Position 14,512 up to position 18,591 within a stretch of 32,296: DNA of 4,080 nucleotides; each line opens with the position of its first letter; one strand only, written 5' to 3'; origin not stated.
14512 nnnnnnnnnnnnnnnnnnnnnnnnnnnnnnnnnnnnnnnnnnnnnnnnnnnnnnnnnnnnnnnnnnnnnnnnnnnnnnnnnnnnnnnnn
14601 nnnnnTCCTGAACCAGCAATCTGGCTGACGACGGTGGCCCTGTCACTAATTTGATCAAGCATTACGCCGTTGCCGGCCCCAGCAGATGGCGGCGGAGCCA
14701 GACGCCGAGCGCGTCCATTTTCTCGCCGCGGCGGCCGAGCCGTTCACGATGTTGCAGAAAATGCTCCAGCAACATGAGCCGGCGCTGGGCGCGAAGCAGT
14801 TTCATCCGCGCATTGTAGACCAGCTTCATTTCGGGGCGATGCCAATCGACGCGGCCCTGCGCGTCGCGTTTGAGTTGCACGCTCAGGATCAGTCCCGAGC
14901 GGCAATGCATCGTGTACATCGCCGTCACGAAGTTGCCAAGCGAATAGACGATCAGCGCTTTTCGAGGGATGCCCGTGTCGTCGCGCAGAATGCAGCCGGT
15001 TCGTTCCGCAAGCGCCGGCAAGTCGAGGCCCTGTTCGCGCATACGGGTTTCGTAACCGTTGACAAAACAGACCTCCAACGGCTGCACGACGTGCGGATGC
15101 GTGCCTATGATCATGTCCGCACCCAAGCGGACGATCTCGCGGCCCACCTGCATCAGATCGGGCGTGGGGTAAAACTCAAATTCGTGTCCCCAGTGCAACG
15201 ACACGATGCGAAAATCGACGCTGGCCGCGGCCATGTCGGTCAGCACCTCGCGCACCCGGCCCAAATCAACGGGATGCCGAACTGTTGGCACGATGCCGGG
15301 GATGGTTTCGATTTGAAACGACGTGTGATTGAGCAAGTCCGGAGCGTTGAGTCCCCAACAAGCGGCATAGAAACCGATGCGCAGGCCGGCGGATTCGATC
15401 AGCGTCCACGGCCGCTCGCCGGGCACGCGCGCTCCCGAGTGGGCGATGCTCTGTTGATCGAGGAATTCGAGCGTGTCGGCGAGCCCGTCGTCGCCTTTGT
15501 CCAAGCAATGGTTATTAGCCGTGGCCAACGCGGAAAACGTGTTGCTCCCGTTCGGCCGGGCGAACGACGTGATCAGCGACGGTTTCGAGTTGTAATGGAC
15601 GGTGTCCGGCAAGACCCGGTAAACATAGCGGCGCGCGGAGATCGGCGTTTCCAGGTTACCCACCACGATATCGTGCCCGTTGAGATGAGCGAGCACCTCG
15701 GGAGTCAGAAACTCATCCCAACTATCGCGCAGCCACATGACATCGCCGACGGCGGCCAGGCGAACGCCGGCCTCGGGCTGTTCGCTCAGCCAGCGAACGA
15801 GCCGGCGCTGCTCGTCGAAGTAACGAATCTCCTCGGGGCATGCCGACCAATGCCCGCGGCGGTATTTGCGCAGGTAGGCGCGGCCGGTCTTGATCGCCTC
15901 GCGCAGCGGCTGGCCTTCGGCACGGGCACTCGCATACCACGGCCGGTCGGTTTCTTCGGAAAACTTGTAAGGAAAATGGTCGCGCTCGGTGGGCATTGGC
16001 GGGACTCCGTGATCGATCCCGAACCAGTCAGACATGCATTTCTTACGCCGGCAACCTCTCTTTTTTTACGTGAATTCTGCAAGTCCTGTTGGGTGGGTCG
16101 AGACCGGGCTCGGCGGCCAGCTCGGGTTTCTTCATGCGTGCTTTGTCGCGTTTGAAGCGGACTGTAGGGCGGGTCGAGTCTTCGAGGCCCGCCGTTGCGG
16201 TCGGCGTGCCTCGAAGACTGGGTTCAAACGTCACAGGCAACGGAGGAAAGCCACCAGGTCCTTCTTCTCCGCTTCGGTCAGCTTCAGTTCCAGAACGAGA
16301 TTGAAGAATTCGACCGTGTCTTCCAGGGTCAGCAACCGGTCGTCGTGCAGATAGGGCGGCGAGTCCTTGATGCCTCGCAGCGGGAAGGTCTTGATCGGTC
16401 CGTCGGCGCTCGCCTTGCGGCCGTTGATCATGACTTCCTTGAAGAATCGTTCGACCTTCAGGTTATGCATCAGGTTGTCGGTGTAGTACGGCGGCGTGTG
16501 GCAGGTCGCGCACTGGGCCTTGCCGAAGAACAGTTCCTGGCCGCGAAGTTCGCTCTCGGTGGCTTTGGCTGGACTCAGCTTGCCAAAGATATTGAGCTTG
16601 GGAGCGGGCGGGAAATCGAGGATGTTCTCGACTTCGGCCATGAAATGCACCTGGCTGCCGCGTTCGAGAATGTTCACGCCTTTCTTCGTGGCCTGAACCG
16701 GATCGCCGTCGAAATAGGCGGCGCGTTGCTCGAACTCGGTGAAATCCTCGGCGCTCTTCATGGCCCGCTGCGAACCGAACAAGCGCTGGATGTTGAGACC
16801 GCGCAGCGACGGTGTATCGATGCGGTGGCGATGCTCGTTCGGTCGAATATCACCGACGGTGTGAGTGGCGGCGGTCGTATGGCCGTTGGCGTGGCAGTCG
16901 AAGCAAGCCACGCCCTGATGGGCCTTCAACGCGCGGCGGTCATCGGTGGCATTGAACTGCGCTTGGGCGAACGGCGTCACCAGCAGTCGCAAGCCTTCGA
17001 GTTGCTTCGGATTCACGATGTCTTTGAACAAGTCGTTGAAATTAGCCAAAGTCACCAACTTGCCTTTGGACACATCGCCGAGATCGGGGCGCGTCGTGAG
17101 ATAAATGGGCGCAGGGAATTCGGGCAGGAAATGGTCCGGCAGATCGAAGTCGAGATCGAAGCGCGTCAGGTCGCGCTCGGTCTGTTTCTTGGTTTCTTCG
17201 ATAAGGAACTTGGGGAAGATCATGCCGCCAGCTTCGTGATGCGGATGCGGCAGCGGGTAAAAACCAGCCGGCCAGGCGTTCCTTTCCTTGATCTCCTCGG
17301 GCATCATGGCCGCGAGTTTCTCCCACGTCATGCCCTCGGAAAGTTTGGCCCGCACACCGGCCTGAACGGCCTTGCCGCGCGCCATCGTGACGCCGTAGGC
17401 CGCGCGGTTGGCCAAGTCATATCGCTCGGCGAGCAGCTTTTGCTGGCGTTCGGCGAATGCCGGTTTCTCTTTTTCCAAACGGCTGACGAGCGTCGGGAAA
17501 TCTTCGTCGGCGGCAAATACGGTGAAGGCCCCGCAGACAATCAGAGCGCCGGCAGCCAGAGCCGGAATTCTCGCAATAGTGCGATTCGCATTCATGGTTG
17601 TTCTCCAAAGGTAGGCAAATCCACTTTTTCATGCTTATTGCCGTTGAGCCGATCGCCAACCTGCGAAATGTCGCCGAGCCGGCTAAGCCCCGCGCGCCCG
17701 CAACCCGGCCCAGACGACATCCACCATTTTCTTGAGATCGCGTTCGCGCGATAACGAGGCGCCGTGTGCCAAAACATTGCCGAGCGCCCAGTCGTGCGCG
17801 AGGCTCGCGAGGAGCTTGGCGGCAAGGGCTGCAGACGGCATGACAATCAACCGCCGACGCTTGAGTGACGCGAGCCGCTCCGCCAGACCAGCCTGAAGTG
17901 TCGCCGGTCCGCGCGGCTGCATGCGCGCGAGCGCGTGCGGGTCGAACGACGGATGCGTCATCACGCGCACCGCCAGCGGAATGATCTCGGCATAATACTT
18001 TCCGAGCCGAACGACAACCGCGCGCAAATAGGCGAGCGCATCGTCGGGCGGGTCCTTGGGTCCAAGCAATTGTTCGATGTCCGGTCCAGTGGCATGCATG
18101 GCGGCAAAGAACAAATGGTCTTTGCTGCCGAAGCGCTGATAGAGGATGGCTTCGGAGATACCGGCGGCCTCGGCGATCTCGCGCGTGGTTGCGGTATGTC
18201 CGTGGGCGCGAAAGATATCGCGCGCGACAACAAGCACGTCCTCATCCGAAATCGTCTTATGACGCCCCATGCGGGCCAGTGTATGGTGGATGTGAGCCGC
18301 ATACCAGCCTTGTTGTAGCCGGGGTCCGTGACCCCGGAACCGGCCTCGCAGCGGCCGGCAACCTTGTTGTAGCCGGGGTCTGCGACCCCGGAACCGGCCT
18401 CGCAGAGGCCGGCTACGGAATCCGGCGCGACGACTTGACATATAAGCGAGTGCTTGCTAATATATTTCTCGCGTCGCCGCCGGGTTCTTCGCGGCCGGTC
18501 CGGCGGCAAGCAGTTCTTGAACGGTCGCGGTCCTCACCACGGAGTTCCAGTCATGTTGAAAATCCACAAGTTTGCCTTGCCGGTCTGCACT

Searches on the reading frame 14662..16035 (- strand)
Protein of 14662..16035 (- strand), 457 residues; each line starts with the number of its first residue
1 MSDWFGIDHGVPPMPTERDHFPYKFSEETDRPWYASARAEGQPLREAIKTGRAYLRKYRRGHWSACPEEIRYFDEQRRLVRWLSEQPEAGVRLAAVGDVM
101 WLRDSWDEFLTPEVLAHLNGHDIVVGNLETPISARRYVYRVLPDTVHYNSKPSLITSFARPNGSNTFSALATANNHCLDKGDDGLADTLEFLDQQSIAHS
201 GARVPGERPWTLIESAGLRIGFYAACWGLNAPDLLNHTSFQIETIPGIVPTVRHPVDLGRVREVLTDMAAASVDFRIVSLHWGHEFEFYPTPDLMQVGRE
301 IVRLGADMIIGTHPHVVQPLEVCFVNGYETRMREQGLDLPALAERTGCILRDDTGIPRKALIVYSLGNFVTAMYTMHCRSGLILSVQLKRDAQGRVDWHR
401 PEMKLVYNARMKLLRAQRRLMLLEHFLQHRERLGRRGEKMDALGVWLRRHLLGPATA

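Call 24: search_protein_families(library=pfam, proteins=[window:14662-16035:-], max_evalue=0.00001)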
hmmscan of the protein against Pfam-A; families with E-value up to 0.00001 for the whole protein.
window:14662-16035:- (457 aa): 1 family
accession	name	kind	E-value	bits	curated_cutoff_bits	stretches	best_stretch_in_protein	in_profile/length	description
PF09587.15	PGA_cap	-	2.3e-44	152.3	27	1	93-371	2-253/255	Bacterial capsule synthesis protein PGA_cap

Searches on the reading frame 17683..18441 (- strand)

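Call 24: search_protein_families(library=pfam, proteins=[window:17683-18441:-], max_evalue=0.00001)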
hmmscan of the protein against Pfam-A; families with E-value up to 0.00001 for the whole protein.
window:17683-18441:- (252 aa): 1 family
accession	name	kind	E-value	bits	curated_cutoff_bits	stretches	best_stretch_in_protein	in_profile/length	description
PF00440.29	TetR_N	-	5.8e-12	45.6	24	1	70-114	2-47/47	Bacterial regulatory proteins, tetR family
